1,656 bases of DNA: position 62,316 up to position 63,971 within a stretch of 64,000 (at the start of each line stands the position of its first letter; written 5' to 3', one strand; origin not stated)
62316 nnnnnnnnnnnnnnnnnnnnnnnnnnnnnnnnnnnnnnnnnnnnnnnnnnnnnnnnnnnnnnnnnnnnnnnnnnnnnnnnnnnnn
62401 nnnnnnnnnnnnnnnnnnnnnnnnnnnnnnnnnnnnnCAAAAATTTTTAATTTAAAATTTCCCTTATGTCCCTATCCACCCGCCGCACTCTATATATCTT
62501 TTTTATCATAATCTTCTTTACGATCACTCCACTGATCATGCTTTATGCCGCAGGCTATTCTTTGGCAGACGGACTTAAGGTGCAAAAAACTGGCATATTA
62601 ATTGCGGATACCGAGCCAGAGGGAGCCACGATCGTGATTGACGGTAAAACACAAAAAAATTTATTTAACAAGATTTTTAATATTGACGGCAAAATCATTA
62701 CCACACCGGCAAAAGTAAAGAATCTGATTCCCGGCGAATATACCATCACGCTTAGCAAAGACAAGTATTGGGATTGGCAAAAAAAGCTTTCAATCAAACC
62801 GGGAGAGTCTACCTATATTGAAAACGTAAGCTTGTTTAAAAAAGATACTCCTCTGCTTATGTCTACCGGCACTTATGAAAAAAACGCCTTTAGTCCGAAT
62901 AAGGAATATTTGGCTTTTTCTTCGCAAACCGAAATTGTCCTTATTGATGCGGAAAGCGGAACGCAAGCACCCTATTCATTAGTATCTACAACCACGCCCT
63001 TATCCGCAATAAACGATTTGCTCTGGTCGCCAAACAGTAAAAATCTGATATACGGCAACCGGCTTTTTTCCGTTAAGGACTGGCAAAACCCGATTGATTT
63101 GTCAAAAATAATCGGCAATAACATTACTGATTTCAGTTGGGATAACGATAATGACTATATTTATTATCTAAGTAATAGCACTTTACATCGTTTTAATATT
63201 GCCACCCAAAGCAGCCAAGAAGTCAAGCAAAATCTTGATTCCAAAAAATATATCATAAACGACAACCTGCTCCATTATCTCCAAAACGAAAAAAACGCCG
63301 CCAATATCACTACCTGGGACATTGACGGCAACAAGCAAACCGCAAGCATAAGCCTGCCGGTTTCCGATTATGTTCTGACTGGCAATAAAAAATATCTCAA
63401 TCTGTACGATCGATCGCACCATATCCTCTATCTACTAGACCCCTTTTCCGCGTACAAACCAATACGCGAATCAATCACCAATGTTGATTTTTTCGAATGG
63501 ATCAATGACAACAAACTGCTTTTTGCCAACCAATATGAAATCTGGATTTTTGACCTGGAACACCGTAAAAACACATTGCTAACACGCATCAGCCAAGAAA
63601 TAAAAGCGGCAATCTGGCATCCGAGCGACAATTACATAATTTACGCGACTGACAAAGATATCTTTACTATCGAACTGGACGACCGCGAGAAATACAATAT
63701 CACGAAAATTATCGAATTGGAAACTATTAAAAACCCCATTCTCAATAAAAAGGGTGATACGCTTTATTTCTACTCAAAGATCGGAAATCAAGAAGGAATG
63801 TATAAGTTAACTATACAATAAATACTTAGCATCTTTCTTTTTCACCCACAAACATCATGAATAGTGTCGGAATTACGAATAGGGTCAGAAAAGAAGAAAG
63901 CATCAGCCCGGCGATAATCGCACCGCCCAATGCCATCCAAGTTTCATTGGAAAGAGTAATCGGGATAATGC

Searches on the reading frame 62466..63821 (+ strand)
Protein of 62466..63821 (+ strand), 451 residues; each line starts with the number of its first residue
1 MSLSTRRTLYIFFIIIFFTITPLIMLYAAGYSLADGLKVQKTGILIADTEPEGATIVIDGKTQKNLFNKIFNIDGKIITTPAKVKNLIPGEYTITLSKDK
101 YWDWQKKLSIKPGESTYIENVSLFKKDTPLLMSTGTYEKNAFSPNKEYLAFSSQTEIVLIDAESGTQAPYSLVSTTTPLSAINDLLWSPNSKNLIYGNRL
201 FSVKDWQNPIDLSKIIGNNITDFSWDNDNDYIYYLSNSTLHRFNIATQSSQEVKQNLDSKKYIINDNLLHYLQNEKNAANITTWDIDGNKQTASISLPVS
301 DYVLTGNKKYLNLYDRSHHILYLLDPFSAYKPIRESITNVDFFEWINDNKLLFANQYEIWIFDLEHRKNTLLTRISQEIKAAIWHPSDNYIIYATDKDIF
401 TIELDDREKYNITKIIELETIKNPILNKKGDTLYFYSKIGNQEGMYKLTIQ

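Call 36: find_encoding_contigs(protein=window:62466-63821:+, flank=10000, max_places=2)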
Protein window:62466-63821:+ (451 aa): 24 contigs read that carry it; 2 places shown.
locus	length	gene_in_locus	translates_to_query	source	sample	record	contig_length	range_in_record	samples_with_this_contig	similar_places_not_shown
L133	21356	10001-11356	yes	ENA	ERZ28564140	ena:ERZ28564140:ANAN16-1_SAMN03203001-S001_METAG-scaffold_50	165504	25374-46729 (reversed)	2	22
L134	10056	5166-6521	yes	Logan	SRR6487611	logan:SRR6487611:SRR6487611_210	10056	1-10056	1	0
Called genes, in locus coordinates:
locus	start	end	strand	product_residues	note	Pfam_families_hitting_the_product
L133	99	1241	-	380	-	PF00390:malic, PF03949:Malic_M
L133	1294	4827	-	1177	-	PF02811:PHP, PF07733:DNA_pol3_alpha, PF17657:DNA_pol3_finger, PF14579:HHH_6, PF01336:tRNA_anti-codon (weak)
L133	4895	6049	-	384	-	PF07690:MFS_1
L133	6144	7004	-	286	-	PF02195:ParB_N, PF17762:HTH_ParB, PF23552:ParB_C (faint)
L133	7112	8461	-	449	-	PF22694:CtpB_N-like, PF00595:PDZ, PF17820:PDZ_6, PF03572:Peptidase_S41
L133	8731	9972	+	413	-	PF00275:EPSP_synthase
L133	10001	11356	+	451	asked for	PF08308:PEGA (faint), PF25174:Beta-prop_THOC3 (faint), PF26550:Tricorn_2nd (faint), PF23414:Beta-prop_EML_2 (faint)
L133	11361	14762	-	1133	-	PF00873:ACR_tran, PF00403:HMA (faint), PF03176:MMPL (faint), PF00873:ACR_tran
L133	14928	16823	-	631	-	PF25919:BSH_CusB (faint), PF25997:BSH_YhbJ (faint), PF00364:Biotin_lipoyl (faint), PF25917:BSH_RND, PF25973:BSH_CzcB (weak), PF25989:YknX_C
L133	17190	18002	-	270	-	PF01875:Memo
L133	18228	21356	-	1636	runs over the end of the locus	PF13205:Big_5, PF01835:MG2 (faint), PF07703:A2M_BRD (weak)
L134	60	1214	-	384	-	PF07690:MFS_1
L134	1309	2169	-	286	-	PF02195:ParB_N, PF17762:HTH_ParB, PF23552:ParB_C (faint)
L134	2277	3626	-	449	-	PF22694:CtpB_N-like, PF00595:PDZ, PF17820:PDZ_6, PF03572:Peptidase_S41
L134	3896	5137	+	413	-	PF00275:EPSP_synthase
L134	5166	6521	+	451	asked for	PF08308:PEGA (faint), PF25174:Beta-prop_THOC3 (faint), PF26550:Tricorn_2nd (faint), PF23414:Beta-prop_EML_2 (faint)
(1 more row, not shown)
